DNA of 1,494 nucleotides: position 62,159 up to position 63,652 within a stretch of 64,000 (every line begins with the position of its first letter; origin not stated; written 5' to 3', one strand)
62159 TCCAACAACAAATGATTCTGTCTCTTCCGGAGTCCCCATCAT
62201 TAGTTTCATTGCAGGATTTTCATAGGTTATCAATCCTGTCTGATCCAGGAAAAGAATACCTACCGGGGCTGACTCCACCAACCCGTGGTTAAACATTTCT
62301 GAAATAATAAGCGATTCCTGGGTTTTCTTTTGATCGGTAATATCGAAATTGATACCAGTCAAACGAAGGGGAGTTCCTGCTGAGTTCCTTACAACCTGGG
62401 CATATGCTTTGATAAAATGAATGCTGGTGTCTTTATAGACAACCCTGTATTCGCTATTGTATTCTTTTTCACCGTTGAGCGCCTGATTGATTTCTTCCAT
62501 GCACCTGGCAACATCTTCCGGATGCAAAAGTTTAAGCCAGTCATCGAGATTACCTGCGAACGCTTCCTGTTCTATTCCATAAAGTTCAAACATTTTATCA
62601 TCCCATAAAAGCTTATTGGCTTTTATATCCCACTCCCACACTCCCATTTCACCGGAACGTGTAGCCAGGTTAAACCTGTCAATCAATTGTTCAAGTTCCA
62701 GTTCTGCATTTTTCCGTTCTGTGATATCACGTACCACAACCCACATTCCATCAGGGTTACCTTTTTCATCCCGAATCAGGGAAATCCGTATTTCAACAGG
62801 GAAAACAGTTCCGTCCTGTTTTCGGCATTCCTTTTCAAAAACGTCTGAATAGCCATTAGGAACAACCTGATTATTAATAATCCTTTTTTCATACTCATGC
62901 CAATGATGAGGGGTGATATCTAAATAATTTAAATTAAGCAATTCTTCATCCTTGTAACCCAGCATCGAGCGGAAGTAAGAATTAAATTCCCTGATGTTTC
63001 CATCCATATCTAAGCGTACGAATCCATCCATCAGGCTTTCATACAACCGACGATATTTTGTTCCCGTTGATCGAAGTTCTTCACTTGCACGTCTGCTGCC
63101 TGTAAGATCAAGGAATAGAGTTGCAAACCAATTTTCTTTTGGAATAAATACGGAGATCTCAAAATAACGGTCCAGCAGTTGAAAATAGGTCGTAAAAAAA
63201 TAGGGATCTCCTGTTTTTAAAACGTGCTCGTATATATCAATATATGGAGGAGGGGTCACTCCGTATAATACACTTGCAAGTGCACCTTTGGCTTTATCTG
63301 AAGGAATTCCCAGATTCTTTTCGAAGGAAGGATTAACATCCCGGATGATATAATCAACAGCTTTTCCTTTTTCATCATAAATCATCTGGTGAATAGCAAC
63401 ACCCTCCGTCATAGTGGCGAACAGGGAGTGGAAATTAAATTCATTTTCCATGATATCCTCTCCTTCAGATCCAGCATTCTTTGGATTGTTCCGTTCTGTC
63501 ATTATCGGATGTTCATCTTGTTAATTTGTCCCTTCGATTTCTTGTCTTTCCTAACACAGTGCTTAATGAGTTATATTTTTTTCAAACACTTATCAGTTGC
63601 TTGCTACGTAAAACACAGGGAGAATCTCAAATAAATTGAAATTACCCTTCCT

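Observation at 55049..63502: Six-ORF overlapped signalling operon: transmitter-less five-PAS protein, HAMP kinase, double receiver, receiver plus PAS/GAF kinase, sigma-54 activator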

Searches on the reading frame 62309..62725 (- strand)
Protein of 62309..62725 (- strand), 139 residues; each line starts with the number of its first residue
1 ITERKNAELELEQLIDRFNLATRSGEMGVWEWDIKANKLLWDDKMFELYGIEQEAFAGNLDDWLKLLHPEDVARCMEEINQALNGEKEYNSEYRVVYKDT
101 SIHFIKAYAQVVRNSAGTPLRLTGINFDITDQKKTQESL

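Call 36: search_protein_families(library=pfam, proteins=[window:62309-62725:-], max_evalue=1)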
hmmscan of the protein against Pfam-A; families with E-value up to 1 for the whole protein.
seq(139 aa): 5 families
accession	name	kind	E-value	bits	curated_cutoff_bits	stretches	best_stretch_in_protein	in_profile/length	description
PF08447.18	PAS_3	-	2.9e-22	79.2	25.6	1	39-126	2-89/89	PAS fold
PF08448.16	PAS_4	-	0.00011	22.9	23.1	1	47-133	26-109/110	PAS fold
PF00989.32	PAS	-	0.015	15.8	22.6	1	28-124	13-108/113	PAS fold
PF08348.17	PAS_6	-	0.033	14.5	27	1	76-136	55-113/115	YheO-like PAS domain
PF01996.21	F420_ligase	-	0.17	11.8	25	1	59-112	110-161/218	F420-0:Gamma-glutamyl ligase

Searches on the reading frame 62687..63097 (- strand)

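Call 36: search_protein_families(library=pfam, proteins=[window:62687-63097:-], max_evalue=1)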
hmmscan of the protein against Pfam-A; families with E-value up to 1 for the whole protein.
seq(137 aa): 10 families
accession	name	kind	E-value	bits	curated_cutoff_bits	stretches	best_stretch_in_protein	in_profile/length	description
PF00989.32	PAS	-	7.3e-16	58.6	22.6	1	14-125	2-113/113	PAS fold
PF13426.13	PAS_9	-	5.7e-14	52.7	27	1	24-127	2-103/103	PAS domain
PF08448.16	PAS_4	-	3.7e-11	43.7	23.1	1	20-129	2-109/110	PAS fold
PF13188.13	PAS_8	-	2.4e-08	34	21.8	1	14-55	2-44/65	PAS domain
PF08447.18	PAS_3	-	1.4e-05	25.7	25.6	1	39-118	5-85/89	PAS fold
PF22070.2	Androglobin_V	-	0.027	14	27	1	45-133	186-272/275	Androglobin, domain V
PF12860.13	PAS_7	-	0.035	14.7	27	1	21-132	3-114/115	PAS fold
PF13596.12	PAS_10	-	0.054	14.6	22.1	1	77-126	60-106/106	PAS domain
PF25601.1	AAA_lid_14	-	0.06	13.6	27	1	10-59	21-70/87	AAA+ ATPase lid domain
PF24820.1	Diguanyl_cycl_sensor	-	0.092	13.1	28.1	1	20-112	3-100/109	Diguanylate cyclase-like sensor domain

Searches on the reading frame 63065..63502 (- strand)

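Call 36: search_protein_families(library=pfam, proteins=[window:63065-63502:-], max_evalue=1)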
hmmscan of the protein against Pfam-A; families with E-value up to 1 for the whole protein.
seq(146 aa): 3 families
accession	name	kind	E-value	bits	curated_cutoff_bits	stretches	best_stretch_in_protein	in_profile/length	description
PF13188.13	PAS_8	-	0.0066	16.8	21.8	1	24-71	3-38/65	PAS domain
PF13426.13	PAS_9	-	0.0072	17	27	1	44-108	9-68/103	PAS domain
PF08448.16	PAS_4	-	0.027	15.2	23.1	1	50-118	14-85/110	PAS fold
